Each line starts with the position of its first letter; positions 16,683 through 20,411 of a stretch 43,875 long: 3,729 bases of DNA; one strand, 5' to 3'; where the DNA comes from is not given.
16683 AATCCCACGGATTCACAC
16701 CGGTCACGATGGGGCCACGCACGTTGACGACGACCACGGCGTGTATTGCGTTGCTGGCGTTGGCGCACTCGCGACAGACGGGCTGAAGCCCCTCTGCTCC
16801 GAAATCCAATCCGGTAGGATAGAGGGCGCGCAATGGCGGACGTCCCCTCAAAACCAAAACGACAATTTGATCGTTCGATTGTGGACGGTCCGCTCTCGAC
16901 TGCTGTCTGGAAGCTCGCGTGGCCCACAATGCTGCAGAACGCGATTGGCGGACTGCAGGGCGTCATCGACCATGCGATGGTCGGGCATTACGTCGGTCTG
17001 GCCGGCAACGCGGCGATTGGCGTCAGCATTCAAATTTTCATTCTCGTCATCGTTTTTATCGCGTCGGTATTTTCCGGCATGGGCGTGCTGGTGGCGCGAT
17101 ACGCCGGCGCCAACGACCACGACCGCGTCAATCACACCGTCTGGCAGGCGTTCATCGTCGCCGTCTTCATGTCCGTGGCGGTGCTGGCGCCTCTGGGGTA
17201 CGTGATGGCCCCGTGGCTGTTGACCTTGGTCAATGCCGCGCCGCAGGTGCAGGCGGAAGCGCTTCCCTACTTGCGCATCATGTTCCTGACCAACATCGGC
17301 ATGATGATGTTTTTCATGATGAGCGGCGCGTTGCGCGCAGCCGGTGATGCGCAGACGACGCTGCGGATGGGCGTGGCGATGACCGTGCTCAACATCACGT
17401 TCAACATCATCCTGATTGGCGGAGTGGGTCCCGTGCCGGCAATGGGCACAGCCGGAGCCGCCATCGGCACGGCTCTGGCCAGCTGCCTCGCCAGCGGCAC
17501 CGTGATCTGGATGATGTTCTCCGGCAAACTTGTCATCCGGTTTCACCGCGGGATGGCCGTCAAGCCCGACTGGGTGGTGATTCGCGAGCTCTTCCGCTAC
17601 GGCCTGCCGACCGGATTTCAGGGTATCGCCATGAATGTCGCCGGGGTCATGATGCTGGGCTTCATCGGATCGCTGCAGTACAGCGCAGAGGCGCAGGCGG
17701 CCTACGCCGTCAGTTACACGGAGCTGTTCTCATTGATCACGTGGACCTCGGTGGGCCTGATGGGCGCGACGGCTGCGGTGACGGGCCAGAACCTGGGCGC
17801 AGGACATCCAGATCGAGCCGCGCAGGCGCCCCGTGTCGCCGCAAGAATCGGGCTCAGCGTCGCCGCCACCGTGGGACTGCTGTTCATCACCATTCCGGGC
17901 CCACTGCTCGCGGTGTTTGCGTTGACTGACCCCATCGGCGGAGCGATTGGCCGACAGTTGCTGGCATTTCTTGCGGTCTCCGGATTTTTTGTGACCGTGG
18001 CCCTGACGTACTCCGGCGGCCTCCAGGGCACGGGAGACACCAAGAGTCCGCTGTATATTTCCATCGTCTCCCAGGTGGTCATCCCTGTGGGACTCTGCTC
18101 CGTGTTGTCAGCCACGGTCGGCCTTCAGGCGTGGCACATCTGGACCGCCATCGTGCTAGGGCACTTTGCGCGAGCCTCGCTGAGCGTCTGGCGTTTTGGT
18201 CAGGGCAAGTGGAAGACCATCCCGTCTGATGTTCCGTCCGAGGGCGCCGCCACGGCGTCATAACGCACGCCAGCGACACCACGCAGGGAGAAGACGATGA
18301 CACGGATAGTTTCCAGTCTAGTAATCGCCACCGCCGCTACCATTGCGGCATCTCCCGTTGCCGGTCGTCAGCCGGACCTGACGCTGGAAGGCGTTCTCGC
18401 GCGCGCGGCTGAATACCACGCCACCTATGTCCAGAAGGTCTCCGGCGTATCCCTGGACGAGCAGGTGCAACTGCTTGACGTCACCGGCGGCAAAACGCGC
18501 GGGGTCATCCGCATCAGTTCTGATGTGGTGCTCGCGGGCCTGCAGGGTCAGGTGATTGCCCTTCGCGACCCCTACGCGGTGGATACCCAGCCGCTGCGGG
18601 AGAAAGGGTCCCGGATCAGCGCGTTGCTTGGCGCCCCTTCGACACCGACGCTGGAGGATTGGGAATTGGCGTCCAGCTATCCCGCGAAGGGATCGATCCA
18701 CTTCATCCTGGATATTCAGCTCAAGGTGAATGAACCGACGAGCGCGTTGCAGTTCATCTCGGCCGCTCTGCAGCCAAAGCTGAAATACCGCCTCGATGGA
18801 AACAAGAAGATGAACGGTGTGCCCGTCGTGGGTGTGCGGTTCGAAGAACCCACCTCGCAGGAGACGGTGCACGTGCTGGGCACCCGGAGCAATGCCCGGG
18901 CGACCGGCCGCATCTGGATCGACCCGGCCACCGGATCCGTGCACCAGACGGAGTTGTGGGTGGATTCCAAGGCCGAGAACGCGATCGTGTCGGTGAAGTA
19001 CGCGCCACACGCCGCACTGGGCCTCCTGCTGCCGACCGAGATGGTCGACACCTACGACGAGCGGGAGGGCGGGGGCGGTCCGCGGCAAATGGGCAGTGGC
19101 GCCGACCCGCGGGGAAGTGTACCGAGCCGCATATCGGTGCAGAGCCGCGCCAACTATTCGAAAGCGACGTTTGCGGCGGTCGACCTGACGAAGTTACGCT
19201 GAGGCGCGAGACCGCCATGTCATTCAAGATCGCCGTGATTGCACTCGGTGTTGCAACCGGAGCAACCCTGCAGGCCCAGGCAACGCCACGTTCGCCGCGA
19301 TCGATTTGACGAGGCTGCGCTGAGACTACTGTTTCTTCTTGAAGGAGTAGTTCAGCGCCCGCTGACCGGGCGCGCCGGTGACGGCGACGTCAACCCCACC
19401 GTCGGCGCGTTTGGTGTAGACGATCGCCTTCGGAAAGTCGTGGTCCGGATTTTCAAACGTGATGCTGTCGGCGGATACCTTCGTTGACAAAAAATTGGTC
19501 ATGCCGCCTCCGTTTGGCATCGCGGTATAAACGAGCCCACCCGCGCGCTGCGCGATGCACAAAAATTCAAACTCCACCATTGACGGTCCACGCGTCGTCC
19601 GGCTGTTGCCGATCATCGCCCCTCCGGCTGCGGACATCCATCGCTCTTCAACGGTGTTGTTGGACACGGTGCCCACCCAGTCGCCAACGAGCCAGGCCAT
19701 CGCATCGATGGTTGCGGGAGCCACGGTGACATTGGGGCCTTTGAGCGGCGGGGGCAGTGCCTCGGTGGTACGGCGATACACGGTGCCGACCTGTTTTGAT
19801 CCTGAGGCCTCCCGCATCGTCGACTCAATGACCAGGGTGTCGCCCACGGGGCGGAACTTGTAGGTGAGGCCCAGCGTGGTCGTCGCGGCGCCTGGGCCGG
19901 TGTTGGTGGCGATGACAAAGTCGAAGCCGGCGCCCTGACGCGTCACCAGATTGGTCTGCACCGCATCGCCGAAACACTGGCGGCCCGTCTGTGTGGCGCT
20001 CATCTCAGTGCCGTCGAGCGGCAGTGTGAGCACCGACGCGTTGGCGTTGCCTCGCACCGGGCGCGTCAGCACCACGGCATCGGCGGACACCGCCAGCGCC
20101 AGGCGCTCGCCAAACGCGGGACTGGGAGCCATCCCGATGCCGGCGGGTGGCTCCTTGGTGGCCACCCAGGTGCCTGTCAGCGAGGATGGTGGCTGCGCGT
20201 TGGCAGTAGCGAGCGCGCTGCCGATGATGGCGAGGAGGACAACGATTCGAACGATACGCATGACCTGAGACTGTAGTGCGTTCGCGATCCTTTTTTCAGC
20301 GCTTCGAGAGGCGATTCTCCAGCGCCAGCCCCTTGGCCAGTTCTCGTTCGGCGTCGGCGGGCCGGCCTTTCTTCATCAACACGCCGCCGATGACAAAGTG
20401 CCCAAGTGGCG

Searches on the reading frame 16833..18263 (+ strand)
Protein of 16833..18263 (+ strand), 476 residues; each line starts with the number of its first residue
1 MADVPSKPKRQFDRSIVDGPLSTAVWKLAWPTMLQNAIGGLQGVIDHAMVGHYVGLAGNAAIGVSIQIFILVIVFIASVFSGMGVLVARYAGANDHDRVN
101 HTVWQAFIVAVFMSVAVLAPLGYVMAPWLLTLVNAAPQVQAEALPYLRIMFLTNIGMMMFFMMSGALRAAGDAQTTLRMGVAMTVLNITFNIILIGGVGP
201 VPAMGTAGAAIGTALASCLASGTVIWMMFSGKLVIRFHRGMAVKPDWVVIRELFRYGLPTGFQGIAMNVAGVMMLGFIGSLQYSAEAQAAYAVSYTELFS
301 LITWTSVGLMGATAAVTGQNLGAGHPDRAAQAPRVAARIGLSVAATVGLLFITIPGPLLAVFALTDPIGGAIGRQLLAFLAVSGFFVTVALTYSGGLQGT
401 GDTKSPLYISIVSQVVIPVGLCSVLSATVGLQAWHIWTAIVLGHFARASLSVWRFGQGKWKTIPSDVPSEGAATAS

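Call 11: search_protein_families(library=pfam, proteins=[window:16833-18263:+])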
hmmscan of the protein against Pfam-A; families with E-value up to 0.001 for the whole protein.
window:16833-18263:+ (476 aa): 1 family
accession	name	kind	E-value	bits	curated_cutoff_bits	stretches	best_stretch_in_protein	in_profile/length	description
PF01554.23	MatE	-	2e-39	135.3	24.9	2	31-193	1-161/161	MatE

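Call 14: find_encoding_contigs(protein=window:16833-18263:+, flank=3000, max_places=6)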
Protein window:16833-18263:+ (476 aa): no gene with exactly this product is on record in the collection.

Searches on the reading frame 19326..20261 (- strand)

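Call 44: search_protein_families(library=pfam, proteins=[window:19326-20261:-], max_evalue=0.00001)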
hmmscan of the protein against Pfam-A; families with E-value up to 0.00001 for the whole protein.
window:19326-20261:- (311 aa): 1 family
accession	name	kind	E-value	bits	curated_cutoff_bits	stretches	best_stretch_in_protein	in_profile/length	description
PF19780.4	DUF6265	-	1.6e-19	70.8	23.8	1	189-295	1-115/116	Domain of unknown function (DUF6265)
